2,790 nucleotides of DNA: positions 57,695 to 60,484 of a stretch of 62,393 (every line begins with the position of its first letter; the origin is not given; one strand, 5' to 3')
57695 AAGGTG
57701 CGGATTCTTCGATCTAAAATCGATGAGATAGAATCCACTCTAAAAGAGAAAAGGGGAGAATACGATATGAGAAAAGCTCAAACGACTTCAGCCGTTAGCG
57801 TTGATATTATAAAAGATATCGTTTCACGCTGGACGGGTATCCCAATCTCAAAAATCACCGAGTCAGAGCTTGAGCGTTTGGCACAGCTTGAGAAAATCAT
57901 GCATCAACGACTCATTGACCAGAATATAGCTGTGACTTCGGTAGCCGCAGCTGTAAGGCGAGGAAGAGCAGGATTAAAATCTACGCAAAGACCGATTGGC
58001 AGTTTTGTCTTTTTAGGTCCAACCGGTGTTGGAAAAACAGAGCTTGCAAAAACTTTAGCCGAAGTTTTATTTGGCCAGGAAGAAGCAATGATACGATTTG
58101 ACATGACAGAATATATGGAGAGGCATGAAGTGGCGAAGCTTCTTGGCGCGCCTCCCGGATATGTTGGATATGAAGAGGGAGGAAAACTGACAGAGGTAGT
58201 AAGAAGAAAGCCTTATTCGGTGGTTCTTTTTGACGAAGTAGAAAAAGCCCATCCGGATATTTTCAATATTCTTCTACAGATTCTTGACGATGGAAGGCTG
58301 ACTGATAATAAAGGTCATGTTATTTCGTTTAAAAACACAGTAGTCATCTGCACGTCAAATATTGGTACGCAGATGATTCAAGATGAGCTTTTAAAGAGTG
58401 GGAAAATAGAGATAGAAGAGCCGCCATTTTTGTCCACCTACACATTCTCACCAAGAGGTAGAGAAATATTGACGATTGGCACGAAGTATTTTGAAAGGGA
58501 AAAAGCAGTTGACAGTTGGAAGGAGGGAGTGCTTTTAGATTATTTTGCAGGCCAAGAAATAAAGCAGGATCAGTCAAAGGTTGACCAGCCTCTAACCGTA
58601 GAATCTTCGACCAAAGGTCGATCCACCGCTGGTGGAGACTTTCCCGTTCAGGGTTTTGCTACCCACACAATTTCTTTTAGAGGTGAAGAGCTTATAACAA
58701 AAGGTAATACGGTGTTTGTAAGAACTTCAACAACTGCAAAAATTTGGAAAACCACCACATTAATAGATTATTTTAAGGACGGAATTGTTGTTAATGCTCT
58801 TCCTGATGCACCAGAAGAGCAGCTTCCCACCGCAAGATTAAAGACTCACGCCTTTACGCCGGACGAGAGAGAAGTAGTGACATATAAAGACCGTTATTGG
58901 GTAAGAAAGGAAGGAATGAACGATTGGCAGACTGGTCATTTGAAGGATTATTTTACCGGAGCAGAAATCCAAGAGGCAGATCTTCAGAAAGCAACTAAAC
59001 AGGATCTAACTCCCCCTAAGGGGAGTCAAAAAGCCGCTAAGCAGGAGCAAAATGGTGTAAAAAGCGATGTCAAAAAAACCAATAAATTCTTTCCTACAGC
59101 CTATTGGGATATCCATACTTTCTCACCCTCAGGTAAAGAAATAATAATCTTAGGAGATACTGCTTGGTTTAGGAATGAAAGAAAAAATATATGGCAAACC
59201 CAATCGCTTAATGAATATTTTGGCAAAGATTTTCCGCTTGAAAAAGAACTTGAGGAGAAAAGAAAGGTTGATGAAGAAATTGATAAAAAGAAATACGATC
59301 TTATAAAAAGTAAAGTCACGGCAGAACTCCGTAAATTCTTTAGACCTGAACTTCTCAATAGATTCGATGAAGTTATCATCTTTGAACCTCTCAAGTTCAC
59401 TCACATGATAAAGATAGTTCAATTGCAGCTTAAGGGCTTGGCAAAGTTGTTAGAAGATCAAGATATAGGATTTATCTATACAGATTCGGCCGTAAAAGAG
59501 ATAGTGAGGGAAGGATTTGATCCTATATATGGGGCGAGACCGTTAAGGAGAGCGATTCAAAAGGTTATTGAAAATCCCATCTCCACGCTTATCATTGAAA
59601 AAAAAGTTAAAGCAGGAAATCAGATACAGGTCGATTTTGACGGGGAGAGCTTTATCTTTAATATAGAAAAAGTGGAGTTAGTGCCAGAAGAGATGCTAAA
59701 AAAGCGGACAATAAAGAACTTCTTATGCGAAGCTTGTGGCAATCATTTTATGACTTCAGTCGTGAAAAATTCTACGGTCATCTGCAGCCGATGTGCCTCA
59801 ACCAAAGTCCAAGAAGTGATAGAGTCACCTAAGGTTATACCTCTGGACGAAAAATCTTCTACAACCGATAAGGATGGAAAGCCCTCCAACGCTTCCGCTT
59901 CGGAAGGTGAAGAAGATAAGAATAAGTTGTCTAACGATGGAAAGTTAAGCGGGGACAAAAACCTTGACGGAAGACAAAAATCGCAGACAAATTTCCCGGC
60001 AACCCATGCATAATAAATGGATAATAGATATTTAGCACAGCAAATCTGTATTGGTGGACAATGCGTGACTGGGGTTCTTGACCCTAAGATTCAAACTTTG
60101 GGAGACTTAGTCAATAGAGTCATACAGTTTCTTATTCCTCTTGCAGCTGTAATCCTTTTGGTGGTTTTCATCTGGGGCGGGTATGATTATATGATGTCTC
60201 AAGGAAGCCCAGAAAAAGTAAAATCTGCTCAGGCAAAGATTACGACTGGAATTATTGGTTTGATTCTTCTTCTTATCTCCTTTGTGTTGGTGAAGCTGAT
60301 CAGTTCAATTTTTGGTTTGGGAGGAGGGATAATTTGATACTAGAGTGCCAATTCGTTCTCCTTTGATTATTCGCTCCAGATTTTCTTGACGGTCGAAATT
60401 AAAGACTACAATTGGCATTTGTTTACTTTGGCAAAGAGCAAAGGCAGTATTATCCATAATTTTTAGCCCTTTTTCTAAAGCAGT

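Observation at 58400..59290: ~300-aa four-repeat insertion inside NBD2 of a ClpC/ClpB-type AAA+ protein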

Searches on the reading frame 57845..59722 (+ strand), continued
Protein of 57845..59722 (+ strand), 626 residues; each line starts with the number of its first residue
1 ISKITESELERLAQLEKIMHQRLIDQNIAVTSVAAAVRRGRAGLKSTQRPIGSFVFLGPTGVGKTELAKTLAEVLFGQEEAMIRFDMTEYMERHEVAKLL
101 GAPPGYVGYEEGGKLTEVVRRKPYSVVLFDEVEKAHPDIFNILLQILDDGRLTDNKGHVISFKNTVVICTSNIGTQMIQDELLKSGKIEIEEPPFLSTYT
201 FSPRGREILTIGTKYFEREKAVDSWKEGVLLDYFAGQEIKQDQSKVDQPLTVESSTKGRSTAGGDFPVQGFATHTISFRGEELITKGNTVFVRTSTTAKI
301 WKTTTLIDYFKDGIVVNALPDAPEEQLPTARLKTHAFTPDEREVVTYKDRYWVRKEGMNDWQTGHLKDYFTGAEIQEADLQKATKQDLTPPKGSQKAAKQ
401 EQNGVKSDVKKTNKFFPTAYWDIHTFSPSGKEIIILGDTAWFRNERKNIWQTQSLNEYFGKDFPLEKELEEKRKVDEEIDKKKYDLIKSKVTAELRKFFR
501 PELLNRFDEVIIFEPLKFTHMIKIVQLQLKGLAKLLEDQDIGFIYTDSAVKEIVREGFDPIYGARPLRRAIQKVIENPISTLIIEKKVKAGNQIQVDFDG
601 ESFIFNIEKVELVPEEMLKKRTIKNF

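Call 71: predict_structure(alignment_id=A3)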
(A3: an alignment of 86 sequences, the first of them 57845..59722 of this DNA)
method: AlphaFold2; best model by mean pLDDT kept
length: 626 residues; sequences in the alignment: 86
mean_pLDDT: 80.4   pTM: 0.74
mean pLDDT of the five models: 80.4, 76.9, 75.7, 73.7, 71.1
residues with pLDDT >= 90: 199; 70-90: 305; 50-70: 60; < 50: 62
segments of 3 or more residues with pLDDT < 50: 1-5, 108-112, 246-263, 384-412, 624-626
pLDDT, mean of each block of 10 residues (from residue 1): 51 76 76 78 66 86 87 86 85 68 53 73 89 81 86 79 89 84 66 85 93 91 88 92 53 36 72 93 92 92 91 87 85 91 92 92 92 79 47 43 41 73 93 92 88 90 86 86 85 84 86 85 90 93 93 85 84 95 92 90 88 60 46
secondary structure, 60 per line:
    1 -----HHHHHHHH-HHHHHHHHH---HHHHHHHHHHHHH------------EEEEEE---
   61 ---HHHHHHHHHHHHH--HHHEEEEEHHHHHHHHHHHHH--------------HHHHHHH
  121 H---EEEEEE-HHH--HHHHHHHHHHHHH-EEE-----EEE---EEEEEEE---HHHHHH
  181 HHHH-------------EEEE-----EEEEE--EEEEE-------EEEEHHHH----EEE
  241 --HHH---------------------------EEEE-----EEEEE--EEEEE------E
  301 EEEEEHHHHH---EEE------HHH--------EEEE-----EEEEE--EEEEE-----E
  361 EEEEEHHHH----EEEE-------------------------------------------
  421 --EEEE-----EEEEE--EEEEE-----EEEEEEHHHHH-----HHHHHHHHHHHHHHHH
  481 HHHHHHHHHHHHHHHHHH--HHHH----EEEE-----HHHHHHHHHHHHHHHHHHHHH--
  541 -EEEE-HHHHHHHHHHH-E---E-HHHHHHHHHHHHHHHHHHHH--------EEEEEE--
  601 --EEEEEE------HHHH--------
elements in order: H6-13 H15-23 H27-39 E52-57 H64-76 E82-86 H87-99 H114-121 E125-130 H137-149 E151-153 E159-161 E165-171 H175-184 E198-201 E207-211 E214-218 E226-229 H230-233 E238-240 E273-276 E282-286 E289-293 E300-305 H306-310 E314-316 E334-337 E343-347 E350-354 E360-365 H366-369 E374-377 E423-426 E432-436 E439-443 E449-454 H455-459 H465-498 H501-504 E509-512 H518-538 E542-545 H547-557 H565-584 E593-598 E603-608 H615-618
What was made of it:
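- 58361..58414 (+): N-terminal arm of the P-loop (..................). It corresponds to S. aureus ClpC ~659-669. Call 71 (helix 175-184 of the model).
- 59237..59371 (+): Long return helix (34 residues in the model). It continues into the helix that is called allo-R in ClpC, then the Arg-finger motif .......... (59342-59371). Call 71 (helix 465-498).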

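Call 74: fold_search(model_id=the predicted structure, library=pdb)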
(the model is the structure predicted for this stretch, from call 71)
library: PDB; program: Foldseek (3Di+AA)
matches with E <= 10: 1697; with E <= 0.001: 577
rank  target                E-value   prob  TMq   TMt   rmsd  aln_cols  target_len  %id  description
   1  9a66_A                8.8e-28  1.00  0.46  0.36   7.6       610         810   27  Integrative model of CLPC-CLPP by crosslinking MS and deep learning (released 2024-09-18)
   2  4lj9                  7.8e-26  1.00  0.44  0.79   4.4       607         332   28  ClpB NBD2 R621Q from T. thermophilus in complex with AMPPCP (released 2014-02-12)
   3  4fd2_A                1.4e-25  1.00  0.43  0.85   6.2       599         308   28  Crystal structure of the C-terminal domain of ClpB (released 2012-07-18)
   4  9rai_c                1.4e-25  1.00  0.45  0.37   7.4       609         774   28  Structure of the S.aureus MecA/ClpC/ClpP degradation system (released 2025-09-10)
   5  9gi1_c                1.9e-25  1.00  0.45  0.48  10.8       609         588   28  Structure of the S.aureus MecA/ClpC/ClpP degradation system (released 2025-08-20)
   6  9gi1_b                2.0e-25  1.00  0.45  0.48   9.6       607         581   29  Structure of the S.aureus MecA/ClpC/ClpP degradation system (released 2025-08-20)
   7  4lj8                  2.4e-25  1.00  0.42  0.79   4.2       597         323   27  ClpB NBD2 R621Q from T. thermophilus in complex with ADP (released 2014-02-12)
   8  9rai_f                3.3e-25  1.00  0.45  0.38   4.2       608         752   28  Structure of the S.aureus MecA/ClpC/ClpP degradation system (released 2025-09-10)
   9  9rai_b                3.9e-25  1.00  0.45  0.37   9.6       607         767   29  Structure of the S.aureus MecA/ClpC/ClpP degradation system (released 2025-09-10)
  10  4lj5                  5.5e-25  1.00  0.43  0.79   4.2       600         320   27  ClpB NBD2 from T. thermophilus in complex with ADP (released 2014-02-12)
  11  9rai_e                7.3e-25  1.00  0.45  0.37   5.4       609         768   28  Structure of the S.aureus MecA/ClpC/ClpP degradation system (released 2025-09-10)
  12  4lj6                  7.3e-25  1.00  0.42  0.79   4.1       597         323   27  ClpB NBD2 from T. thermophilus in complex with AMPPCP (released 2014-02-12)
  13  9rai_d                1.1e-24  1.00  0.44  0.37   5.0       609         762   28  Structure of the S.aureus MecA/ClpC/ClpP degradation system (released 2025-09-10)
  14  9gi1_d                1.4e-24  1.00  0.44  0.48   4.8       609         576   28  Structure of the S.aureus MecA/ClpC/ClpP degradation system (released 2025-08-20)
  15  1qvr_A                1.4e-24  1.00  0.44  0.35   3.6       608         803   26  Crystal Structure Analysis of ClpB (released 2003-10-21)
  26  9qqr_B                6.8e-24  1.00  0.44  0.37   8.3       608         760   28  S.aureus ClpC decameric resting state (released 2025-07-30)
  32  9qqr_E                2.5e-23  1.00  0.44  0.45   8.2       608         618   28  S.aureus ClpC decameric resting state (released 2025-07-30)
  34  9qcl_A                2.8e-23  1.00  0.44  0.44   7.1       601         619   27  S.aureus ClpC tetradecameric resting state (released 2025-08-27)
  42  9qrw_C                1.9e-22  1.00  0.44  0.37   3.5       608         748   27  S.aureus ClpC dodecameric resting state (released 2025-07-30)
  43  9qcl_B                2.8e-22  1.00  0.44  0.36   5.5       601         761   28  S.aureus ClpC tetradecameric resting state (released 2025-08-27)
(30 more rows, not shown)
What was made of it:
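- The rest of the second model matches ClpC/ClpB AAA-2 (target TM 0.79-0.87 to ClpB NBD2 crystals; call 74).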

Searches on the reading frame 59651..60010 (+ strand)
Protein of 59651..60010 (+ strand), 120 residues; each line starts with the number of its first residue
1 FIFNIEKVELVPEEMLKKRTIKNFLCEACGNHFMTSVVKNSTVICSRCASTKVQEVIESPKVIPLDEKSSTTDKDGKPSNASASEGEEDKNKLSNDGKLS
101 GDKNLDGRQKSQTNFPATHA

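Call 48: search_protein_families(library=pfam, proteins=[window:59651-60010:+], max_evalue=0.1)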
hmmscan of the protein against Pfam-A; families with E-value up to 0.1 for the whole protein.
window:59651-60010:+ (120 aa): 3 families
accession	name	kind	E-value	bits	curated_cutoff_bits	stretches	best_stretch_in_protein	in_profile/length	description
PF09723.15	Zn_ribbon_8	-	0.0012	19.3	34.4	1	24-57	6-41/41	Zinc ribbon domain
PF06827.20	zf-FPG_IleRS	-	0.0031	17.8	21.3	1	26-50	4-29/30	Zinc finger found in FPG and IleRS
PF06676.16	DUF1178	-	0.02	15.7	31.6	1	37-88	27-76/147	Protein of unknown function (DUF1178)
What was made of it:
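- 59726..59794 (+): C-terminal CxxC...CxxC zinc ribbon, followed by a polar tail to 60010. Call 48 (Zn_ribbon_8, 19 bits, below the 34.4 cut-off).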

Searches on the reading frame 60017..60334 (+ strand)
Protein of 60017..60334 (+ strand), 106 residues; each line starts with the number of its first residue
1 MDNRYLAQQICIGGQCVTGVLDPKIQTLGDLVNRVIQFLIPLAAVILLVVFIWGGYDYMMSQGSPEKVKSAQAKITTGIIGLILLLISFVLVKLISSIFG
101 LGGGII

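Call 48: search_protein_families(library=pfam, proteins=[window:60017-60334:+], max_evalue=0.1)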
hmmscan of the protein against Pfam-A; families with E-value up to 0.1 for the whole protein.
window:60017-60334:+ (106 aa): 6 families
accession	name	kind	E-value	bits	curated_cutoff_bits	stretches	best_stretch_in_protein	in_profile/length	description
PF18895.5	T4SS_pilin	-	8.2e-08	32.7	26.6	1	27-95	4-71/71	Type IV secretion system pilin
PF05296.19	TAS2R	-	0.00098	18.8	22.2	1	32-98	187-255/303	Taste receptor protein (TAS2R)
PF04290.18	DctQ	-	0.0013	19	28.3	1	28-92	57-118/132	Tripartite ATP-independent periplasmic transporters, DctQ component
PF19590.4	TrbL_3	-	0.013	14.8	23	1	32-93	210-270/379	TrbL/VirB6 plasmid conjugal transfer like protein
PF01741.23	MscL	-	0.069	13.9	27.4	0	27-61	70-97/123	Large-conductance mechanosensitive channel, MscL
PF04956.18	TrbC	-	0.089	13.4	27.9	0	30-83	39-86/98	TrbC/VIRB2 pilin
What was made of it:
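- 60017..60337 (+): Downstream 106-aa two-TM protein (T4SS_pilin family) starting 3 nt after the Clp stop. It is a conserved neighbour, but a functional link is not shown. Call 48 (PF18895, 32.7 bits, above the 26.6 cut-off).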

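Call 70: search_protein_families(library=phrogs, proteins=[window:60017-60334:+], max_evalue=0.01)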
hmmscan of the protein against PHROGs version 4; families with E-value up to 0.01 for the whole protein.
window:60017-60334:+ (106 aa): 0 families
